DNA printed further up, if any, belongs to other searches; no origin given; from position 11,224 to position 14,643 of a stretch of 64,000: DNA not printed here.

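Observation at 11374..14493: Secreted protein with four HKD motifs (double PLD unit) plus a second secreted 2xHKD paralogue 14 kb away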

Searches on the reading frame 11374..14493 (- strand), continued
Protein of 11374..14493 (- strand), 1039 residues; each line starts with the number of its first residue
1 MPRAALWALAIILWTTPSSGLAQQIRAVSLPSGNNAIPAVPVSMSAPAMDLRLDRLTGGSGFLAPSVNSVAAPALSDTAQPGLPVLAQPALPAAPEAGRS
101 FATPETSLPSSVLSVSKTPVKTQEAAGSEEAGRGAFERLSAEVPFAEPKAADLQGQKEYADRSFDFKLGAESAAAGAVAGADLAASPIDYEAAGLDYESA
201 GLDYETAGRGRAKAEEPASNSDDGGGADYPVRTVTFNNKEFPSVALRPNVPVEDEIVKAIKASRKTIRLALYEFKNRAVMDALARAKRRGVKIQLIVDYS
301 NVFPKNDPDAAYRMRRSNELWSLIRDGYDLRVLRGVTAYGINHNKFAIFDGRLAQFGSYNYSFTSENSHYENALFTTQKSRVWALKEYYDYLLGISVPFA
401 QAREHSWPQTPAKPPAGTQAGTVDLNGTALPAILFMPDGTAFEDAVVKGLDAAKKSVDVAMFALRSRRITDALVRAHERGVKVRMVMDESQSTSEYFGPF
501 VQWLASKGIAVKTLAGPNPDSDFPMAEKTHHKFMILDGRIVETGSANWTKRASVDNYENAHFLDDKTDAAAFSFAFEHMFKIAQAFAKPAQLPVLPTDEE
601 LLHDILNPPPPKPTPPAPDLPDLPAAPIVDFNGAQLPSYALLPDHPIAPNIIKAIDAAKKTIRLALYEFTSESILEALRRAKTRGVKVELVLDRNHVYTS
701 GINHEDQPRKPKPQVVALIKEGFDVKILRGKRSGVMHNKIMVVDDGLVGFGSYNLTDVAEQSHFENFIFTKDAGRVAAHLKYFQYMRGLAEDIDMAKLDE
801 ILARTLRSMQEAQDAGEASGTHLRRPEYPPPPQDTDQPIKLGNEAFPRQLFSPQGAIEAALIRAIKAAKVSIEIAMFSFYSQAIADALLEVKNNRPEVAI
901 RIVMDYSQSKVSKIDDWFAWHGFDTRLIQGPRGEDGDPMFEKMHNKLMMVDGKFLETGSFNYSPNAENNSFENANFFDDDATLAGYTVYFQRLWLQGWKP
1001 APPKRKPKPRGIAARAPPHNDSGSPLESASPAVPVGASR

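Call 45: find_related_loci(query=A1, collection=genome_contigs, flank=4000)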
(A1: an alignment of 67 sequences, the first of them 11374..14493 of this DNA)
Query A1 (1039 aa) in genome_contigs; peptide patterns used: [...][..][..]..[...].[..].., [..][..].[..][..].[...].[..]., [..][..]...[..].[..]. (x = any residue, [..] = any of these).
151 stretches matched a pattern; 77 encode a relative of the query (tblastn E <= 1e-3); 72 distinct loci.
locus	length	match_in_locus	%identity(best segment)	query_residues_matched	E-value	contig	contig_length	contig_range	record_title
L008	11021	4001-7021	75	14-1039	0e+0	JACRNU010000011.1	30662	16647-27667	MAG: Elusimicrobia bacterium isolate NC_groundwater_1943_Pr3_S-0.2um_66_9 scaffold_95336, whole genome shotgun sequence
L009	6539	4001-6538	79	14-994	0e+0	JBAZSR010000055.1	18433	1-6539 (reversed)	MAG: Elusimicrobiota bacterium isolate SO_2017_GW1_178 NODE_11477_length_18433_cov_0.964493_OW334_2017, whole genome sho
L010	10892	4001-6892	68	14-1024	0e+0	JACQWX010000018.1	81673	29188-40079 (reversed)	MAG: Elusimicrobia bacterium isolate NC_groundwater_1500_Pr4_B-0.1um_67_5 SR1-18-B1_scaffold_72786, whole genome shotgun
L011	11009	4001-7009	61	20-1010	0e+0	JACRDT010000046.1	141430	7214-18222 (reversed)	MAG: Elusimicrobia bacterium isolate NC_groundwater_1679_Pr3_B-0.1um_69_72 SR-2_scaffold_141_3965675, whole genome shotg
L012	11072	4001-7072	57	8-1037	0e+0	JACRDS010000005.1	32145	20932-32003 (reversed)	MAG: Elusimicrobia bacterium isolate NC_groundwater_1678_Pr3_B-0.1um_69_20 SR-2_scaffold_141_2001, whole genome shotgun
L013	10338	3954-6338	55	217-1008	0e+0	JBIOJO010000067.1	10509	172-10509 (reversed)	MAG: Elusimicrobiota bacterium isolate GcC5-9 k141_2369807_length_10509_cov_31.0000, whole genome shotgun sequence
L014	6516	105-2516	56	217-1007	0e+0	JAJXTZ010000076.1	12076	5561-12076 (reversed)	MAG: bacterium isolate BP4.bin73 NODE_6908_length_12076_cov_2.741401, whole genome shotgun sequence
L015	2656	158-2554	55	224-1016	0e+0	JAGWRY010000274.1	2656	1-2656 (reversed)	MAG: Elusimicrobia bacterium isolate REEB337 k141_2673761, whole genome shotgun sequence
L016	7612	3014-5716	52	126-1007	0e+0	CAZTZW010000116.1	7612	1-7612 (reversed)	MAG TPA_asm: uncultured Elusimicrobia sp. isolate SRP302895_co1_139 genome assembly, contig: NODE_19911_length_7612_cov_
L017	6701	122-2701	52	156-1007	0e+0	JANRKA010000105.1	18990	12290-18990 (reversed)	MAG: Elusimicrobiota bacterium isolate bins.479 k141_1114749, whole genome shotgun sequence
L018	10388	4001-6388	56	210-1008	0e+0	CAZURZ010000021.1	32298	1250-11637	MAG TPA_asm: uncultured Elusimicrobia sp. isolate SRP287453_co1_212 genome assembly, contig: NODE_2266_length_32298_cov_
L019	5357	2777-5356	52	85-995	0e+0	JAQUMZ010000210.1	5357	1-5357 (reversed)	MAG: Elusimicrobia bacterium isolate STD1_166 NODE_58030_length_5357_cov_2.776864_Sandtown_D1, whole genome shotgun sequ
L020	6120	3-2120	63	217-1029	0e+0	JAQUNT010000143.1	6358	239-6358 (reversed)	MAG: Elusimicrobia bacterium isolate STD1_184 NODE_42852_length_6358_cov_2.870486_Sandtown_D1, whole genome shotgun sequ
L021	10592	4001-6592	52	156-1007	0e+0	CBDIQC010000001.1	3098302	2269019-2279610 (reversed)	MAG: uncultured Elusimicrobia bacterium isolate NI882-mx-bin12 genome assembly, contig: N-N882-C16, whole genome shotgun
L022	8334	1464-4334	45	1-998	0e+0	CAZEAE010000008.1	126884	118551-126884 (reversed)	MAG TPA_asm: uncultured Elusimicrobia sp. isolate binchicken_co248_32 genome assembly, contig: NODE_82_length_126884_cov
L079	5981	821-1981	23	343-1006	3e-11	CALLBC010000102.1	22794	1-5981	MAG: uncultured Bdellovibrionales bacterium isolate L4_Bin_Bin_62_1 genome assembly, contig: c_000000028208, whole genom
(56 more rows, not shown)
